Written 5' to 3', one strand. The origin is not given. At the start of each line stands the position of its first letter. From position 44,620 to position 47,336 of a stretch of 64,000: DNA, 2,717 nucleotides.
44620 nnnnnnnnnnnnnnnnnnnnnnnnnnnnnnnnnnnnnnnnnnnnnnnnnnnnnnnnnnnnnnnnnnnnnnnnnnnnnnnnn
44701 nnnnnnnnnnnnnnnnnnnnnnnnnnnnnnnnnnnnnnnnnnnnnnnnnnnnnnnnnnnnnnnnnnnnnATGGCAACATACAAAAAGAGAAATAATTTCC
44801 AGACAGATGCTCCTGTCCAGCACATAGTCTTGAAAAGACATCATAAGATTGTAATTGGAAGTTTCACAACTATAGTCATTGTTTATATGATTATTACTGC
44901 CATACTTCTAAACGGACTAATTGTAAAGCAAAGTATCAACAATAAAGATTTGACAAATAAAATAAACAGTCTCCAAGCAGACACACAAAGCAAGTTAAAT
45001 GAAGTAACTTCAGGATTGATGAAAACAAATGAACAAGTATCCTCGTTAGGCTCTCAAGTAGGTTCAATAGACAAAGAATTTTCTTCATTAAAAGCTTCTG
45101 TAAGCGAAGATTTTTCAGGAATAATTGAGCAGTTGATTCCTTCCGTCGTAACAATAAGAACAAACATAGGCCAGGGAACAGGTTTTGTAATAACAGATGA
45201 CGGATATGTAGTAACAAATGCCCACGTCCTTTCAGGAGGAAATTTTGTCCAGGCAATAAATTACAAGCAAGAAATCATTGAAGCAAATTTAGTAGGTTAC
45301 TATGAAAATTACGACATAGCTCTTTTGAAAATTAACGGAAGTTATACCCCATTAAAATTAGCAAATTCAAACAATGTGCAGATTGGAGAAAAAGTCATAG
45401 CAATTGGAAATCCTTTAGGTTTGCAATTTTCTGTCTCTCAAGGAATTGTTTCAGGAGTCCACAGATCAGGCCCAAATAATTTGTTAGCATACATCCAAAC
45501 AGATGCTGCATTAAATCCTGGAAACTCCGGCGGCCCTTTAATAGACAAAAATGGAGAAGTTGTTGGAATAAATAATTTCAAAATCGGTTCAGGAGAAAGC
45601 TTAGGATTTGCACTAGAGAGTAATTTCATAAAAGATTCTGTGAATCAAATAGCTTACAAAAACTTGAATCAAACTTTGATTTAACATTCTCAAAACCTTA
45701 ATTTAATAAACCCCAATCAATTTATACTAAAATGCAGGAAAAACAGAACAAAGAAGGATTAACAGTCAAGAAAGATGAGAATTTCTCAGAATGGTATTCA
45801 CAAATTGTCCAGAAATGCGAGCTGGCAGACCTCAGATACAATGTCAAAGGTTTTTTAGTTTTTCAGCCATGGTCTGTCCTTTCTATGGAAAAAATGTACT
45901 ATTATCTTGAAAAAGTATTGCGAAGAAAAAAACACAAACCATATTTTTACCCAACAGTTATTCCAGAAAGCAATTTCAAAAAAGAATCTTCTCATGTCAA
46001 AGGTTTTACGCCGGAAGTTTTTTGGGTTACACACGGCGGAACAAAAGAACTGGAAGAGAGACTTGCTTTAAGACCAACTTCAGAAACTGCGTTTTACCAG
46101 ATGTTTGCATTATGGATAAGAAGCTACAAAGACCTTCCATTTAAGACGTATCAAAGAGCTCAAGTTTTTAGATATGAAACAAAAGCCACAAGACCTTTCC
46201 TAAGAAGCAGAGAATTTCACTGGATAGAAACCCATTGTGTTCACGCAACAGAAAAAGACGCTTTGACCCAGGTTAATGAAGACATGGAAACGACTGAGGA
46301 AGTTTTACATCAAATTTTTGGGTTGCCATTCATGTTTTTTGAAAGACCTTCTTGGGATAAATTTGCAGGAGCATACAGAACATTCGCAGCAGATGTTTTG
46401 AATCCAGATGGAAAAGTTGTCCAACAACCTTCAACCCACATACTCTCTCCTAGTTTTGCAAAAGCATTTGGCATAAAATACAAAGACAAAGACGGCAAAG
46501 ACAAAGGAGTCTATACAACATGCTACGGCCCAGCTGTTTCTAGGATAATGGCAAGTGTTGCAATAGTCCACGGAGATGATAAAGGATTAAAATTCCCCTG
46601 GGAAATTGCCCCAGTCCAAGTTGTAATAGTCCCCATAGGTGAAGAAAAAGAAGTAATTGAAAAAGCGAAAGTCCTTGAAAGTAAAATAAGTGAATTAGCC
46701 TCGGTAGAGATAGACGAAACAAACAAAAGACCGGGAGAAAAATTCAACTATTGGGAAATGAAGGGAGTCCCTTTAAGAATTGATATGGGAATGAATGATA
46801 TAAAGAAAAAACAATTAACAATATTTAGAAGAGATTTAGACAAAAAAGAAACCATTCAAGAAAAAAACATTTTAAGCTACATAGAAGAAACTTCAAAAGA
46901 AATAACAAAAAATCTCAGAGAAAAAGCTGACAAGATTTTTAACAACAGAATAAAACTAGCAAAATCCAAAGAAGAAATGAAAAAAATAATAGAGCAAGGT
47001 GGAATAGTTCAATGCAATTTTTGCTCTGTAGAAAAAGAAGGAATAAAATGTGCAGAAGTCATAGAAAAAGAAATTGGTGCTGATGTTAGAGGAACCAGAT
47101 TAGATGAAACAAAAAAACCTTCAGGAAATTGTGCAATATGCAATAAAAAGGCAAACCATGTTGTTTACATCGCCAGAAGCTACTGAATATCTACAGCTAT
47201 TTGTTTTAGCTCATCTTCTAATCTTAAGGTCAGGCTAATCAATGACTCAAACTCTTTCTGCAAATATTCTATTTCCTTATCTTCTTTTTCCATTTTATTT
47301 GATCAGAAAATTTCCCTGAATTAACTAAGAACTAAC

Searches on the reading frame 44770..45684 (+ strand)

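Call 15: search_protein_families(library=ncbifam, proteins=[window:44770-45684:+], max_evalue=0.001)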
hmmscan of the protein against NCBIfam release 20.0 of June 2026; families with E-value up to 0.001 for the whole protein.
window:44770-45684:+ (304 aa): 12 families
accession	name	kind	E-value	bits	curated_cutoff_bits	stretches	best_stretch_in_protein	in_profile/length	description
TIGR02037.1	degP_htrA_DO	subfamily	2.2e-50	171.9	416.2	1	133-295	59-228/434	Do family serine endopeptidase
NF041521.1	HhoA_HhoB_HtrA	equivalog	9.5e-45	153.3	450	1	124-296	47-225/335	HhoA/HhoB/HtrA family serine endopeptidase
NF047968.1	SerProtHtrA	equivalog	3.4e-43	148.4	470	1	116-296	67-258/357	serine protease HtrA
NF050055.1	SerProtHtrAMycob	equivalog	1.2e-32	113.6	800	1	114-294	203-406/502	serine protease HtrA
NF040960.1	MamE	equivalog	1.5e-32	113.1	800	1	65-292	53-295/659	magnetosome formation protease MamE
NF007526.1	PRK10139.1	equivalog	5.9e-31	107.6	756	1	108-294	65-259/456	serine endoprotease DegQ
NF008189.1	PRK10942.1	equivalog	1.4e-30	106.2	720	1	136-294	115-281/477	serine endoprotease DegP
TIGR02038.1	protease_degS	equivalog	2e-30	106.1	422.95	1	134-276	78-223/351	outer membrane-stress sensor serine endopeptidase DegS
NF033740.0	MarP_fam_protase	equivalog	2.2e-27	96.1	250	1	33-296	105-379/390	MarP family serine protease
NF008147.1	PRK10898.1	equivalog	6.6e-26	91.3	408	1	135-274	79-221/352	outer membrane-stress sensor serine endopeptidase DegS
NF053637.1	SerProtHtrAspr2045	equivalog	1e-23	83.9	650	1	134-295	103-283/394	serine protease HtrA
NF040961.1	MamO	equivalog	8.9e-16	57.3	800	1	40-289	32-262/648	magnetosome protein MamO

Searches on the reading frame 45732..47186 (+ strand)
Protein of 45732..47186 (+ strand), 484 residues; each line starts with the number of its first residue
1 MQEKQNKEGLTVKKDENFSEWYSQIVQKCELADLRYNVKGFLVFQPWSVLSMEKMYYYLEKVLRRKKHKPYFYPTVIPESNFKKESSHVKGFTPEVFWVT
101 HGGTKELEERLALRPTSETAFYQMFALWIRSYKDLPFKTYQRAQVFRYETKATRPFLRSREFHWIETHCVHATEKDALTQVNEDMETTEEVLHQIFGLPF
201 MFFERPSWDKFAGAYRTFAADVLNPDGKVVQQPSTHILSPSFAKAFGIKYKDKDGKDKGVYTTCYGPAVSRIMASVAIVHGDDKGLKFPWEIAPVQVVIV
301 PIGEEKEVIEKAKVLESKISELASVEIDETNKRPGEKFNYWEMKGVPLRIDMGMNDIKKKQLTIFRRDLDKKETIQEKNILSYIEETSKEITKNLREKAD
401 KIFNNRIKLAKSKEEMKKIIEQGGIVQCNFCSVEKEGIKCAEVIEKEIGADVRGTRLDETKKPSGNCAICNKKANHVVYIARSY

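Call 15: search_protein_families(library=ncbifam, proteins=[window:45732-47186:+], max_evalue=0.001)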
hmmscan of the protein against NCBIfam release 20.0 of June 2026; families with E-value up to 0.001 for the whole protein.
window:45732-47186:+ (484 aa): 10 families
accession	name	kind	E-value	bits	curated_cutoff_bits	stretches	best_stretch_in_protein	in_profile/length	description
TIGR00408.1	proS_fam_I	equivalog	4.4e-143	477.6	437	1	12-484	2-475/475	proline--tRNA ligase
NF006625.0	PRK09194.1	equivalog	6.1e-36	124.4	558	2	238-384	411-558/559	proline--tRNA ligase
TIGR00409.1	proS_fam_II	equivalog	3.8e-32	111.9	306.7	2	240-386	419-567/568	proline--tRNA ligase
NF008979.1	PRK12325.1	exception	7e-30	104.2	550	2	241-384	291-436/437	proline--tRNA ligase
TIGR00418.1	thrS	equivalog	3.6e-18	65.8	383.65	2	242-386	422-563/565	threonine--tRNA ligase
NF003068.0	PRK03991.1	equivalog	7.2e-15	54.4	484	1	243-393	442-597/613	threonine--tRNA ligase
NF003211.1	PRK04173.1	equivalog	4.6e-12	45.5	312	1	285-384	355-454/454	glycine--tRNA ligase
TIGR00389.1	glyS_dimeric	equivalog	1.4e-09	37.1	243.3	1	285-386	462-563/565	glycine--tRNA ligase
TIGR00414.1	serS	equivalog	8.1e-08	31.7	301.65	1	57-276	182-397/418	serine--tRNA ligase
TIGR00442.1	hisS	equivalog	5.9e-06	25.5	286.75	1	38-173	3-131/406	histidine--tRNA ligase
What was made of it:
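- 44770..47186 (+): HtrA-type protease (44770..45684) and ProRS (45732..47186). They are divergent synteny anchors shared with relatives that have or lack the CDPS gene. NCBIfam hits (call 15).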
